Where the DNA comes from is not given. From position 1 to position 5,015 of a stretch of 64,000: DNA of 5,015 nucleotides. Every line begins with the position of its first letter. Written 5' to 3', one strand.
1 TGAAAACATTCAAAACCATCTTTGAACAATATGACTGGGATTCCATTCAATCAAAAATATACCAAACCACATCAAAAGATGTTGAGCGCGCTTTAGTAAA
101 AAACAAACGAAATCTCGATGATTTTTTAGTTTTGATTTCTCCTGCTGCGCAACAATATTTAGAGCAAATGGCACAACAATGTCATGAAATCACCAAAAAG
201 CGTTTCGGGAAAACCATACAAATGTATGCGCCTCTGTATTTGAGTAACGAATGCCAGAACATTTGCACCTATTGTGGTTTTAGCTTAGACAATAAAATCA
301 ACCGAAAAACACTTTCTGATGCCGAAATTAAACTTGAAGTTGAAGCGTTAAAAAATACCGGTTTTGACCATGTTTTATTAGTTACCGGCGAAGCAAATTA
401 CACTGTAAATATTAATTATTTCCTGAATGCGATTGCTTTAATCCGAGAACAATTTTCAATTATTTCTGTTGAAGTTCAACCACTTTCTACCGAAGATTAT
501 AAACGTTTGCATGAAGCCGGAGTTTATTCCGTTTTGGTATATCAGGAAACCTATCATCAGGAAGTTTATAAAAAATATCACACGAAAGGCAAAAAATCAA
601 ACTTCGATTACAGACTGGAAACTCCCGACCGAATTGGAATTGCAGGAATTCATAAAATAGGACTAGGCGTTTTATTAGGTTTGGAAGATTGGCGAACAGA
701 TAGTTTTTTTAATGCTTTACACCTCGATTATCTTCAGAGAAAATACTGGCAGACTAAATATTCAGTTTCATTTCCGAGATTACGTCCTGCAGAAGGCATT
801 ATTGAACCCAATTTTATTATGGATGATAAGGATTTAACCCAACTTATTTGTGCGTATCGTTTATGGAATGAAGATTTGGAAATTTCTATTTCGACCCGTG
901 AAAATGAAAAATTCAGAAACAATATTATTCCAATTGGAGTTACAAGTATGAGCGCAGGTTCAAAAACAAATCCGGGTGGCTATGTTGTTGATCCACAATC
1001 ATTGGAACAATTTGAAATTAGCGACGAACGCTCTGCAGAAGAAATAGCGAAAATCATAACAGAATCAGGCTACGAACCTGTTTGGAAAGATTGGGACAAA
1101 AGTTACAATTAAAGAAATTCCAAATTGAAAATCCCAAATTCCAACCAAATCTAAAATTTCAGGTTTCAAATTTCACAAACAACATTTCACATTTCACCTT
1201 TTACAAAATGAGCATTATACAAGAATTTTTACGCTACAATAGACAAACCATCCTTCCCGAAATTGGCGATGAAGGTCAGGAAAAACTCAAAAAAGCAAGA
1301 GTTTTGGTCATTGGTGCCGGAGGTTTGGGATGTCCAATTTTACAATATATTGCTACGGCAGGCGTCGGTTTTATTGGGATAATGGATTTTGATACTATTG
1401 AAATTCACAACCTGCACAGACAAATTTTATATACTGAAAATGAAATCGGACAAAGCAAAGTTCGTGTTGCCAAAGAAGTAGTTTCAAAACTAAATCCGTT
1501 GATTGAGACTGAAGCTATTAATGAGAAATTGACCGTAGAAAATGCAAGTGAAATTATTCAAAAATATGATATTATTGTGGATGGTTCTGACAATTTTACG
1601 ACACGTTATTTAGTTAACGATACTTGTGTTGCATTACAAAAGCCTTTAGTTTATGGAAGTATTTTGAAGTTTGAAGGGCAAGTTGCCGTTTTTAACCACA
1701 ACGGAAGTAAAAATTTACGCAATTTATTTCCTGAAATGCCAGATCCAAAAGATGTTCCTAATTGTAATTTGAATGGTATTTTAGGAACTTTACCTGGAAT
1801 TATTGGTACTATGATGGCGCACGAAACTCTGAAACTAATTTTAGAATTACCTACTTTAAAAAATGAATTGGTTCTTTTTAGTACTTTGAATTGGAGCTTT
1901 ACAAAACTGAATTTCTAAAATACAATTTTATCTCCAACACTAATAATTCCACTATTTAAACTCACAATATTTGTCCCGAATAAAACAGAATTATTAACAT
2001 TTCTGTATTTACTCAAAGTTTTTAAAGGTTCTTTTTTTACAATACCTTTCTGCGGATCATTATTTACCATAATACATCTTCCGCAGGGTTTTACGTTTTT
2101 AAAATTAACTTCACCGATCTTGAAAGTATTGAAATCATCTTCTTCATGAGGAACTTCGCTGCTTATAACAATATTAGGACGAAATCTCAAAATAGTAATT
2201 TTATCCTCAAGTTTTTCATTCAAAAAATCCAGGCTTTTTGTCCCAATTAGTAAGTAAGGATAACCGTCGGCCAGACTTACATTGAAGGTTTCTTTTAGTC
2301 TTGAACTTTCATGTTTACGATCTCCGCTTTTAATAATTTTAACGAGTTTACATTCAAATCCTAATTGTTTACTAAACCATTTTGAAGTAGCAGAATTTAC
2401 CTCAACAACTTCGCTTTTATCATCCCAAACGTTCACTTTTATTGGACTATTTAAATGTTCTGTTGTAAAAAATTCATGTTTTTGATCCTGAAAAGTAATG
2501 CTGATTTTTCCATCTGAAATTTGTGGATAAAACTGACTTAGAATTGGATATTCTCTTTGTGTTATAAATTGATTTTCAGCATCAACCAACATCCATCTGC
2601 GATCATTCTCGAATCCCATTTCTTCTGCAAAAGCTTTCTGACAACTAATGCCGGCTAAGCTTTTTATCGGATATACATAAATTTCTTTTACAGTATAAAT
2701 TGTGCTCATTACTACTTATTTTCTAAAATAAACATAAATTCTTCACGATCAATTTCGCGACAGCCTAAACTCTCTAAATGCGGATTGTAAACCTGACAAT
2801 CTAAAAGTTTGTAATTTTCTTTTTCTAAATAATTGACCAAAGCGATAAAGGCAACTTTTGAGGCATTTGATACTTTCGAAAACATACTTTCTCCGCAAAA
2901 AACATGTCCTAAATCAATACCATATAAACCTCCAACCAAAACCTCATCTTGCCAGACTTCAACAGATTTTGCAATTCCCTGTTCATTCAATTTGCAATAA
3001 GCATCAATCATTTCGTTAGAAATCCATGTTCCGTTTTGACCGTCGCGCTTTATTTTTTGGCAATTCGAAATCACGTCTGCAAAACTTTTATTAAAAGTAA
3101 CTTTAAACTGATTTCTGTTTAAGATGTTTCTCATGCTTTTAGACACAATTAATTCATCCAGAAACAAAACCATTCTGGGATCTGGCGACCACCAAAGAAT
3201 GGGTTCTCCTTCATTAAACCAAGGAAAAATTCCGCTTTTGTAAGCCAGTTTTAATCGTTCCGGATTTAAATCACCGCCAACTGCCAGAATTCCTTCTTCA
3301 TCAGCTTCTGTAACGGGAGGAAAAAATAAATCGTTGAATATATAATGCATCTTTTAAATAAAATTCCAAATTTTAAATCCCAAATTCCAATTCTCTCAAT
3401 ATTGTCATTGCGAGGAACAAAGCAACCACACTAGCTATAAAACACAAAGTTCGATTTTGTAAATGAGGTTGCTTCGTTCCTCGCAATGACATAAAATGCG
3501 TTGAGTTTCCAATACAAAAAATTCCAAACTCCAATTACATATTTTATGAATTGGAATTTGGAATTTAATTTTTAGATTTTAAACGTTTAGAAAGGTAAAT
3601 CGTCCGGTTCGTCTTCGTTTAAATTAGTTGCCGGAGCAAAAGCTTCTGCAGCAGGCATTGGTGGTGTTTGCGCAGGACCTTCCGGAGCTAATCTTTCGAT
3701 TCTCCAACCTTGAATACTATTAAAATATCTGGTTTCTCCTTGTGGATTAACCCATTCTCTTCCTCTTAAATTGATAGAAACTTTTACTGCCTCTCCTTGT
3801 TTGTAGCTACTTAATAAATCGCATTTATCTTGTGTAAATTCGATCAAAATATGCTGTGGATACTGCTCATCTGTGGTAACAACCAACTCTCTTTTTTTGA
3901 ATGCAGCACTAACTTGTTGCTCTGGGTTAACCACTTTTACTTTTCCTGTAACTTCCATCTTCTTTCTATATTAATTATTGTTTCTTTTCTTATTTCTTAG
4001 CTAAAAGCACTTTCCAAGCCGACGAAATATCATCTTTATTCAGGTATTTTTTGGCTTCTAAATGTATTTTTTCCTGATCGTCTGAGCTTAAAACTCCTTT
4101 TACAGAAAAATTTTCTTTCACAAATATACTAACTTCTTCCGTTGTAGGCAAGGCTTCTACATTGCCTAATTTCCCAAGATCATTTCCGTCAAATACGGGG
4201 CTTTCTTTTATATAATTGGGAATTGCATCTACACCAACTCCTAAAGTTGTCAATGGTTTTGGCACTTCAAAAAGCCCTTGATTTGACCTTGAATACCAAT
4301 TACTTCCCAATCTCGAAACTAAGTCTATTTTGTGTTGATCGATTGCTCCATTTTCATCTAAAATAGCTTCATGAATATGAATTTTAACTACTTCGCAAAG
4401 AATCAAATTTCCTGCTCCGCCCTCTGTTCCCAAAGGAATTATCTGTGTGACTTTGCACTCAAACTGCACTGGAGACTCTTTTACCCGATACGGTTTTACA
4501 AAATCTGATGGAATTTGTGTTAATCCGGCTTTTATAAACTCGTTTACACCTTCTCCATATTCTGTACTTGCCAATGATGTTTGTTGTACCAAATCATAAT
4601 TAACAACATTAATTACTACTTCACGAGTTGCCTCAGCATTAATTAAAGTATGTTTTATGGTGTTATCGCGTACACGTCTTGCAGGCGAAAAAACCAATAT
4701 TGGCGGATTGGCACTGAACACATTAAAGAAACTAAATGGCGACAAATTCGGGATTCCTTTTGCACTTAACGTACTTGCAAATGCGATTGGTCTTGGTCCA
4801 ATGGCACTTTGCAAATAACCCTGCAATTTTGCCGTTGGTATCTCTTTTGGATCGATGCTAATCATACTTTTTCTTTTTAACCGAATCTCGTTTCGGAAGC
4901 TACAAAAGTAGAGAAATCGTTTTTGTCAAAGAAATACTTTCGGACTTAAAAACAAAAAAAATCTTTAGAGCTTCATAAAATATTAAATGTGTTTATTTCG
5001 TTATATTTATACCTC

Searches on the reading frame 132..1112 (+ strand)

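Call 69: search_protein_families(library=pfam, proteins=[window:132-1112:+], max_evalue=0.001)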
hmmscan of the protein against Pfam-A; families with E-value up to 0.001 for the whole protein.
window:132-1112:+ (326 aa): 2 families
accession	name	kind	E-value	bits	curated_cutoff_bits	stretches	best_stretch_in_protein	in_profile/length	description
PF06968.18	BATS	-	1e-17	64.5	22.2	1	213-315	1-88/88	Biotin and Thiamin Synthesis associated domain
PF04055.27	Radical_SAM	-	5.8e-15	56.3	29.5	1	37-188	3-158/166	Radical SAM superfamily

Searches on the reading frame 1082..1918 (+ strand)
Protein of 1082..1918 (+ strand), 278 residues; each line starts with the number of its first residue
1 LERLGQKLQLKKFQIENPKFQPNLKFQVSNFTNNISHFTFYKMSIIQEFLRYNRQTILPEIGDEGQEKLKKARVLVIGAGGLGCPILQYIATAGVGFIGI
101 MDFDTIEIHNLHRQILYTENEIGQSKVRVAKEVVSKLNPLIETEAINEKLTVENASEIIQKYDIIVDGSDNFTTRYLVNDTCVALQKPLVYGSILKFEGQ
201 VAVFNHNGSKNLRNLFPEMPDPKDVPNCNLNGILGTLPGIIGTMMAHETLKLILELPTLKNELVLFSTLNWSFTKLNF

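Call 69: search_protein_families(library=pfam, proteins=[window:1082-1918:+], max_evalue=0.001)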
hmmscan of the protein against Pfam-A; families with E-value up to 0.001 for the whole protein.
window:1082-1918:+ (278 aa): 1 family
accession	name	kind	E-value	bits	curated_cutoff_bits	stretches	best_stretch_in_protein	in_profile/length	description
PF00899.27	ThiF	-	1.2e-80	270.5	28.1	1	52-276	1-227/238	ThiF family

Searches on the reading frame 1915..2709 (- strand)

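Call 69: search_protein_families(library=pfam, proteins=[window:1915-2709:-], max_evalue=0.001)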
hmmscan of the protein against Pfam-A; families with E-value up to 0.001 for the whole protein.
window:1915-2709:- (264 aa): 2 families
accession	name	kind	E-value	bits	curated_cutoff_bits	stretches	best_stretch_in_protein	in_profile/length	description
PF03473.23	MOSC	-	6.9e-22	78.2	22.7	1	144-262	4-119/120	MOSC domain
PF03476.21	MOSC_N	-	8.8e-22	77.6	25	1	6-117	3-117/119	MOSC N-terminal beta barrel domain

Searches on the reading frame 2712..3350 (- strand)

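Call 69: search_protein_families(library=pfam, proteins=[window:2712-3350:-], max_evalue=0.001)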
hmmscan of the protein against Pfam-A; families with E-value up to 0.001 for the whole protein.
window:2712-3350:- (212 aa): 1 family
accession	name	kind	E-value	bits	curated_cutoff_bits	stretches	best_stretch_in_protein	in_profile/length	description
PF03588.20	Leu_Phe_trans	-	2e-76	255.7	22.7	1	30-200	1-170/171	Leucyl/phenylalanyl-tRNA protein transferase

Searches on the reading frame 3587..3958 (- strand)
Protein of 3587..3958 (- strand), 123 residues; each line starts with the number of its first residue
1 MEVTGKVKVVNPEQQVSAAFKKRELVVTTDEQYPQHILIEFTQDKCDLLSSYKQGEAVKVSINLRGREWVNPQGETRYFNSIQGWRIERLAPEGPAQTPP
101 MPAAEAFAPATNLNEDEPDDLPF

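Call 69: search_protein_families(library=pfam, proteins=[window:3587-3958:-], max_evalue=0.001)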
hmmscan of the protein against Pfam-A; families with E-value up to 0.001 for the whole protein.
window:3587-3958:- (123 aa): 1 family
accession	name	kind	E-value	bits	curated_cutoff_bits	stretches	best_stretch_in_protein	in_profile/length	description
PF11325.14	DUF3127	-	3.1e-32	111.1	27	1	2-88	1-85/85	Domain of unknown function (DUF3127)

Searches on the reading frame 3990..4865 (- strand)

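Call 69: search_protein_families(library=pfam, proteins=[window:3990-4865:-], max_evalue=0.001)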
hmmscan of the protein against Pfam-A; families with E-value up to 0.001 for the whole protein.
window:3990-4865:- (291 aa): 1 family
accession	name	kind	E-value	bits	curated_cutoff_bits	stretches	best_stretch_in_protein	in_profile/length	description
PF01613.24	Flavin_Reduct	-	2.6e-15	57.3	27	1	24-168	5-137/153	Flavin reductase like domain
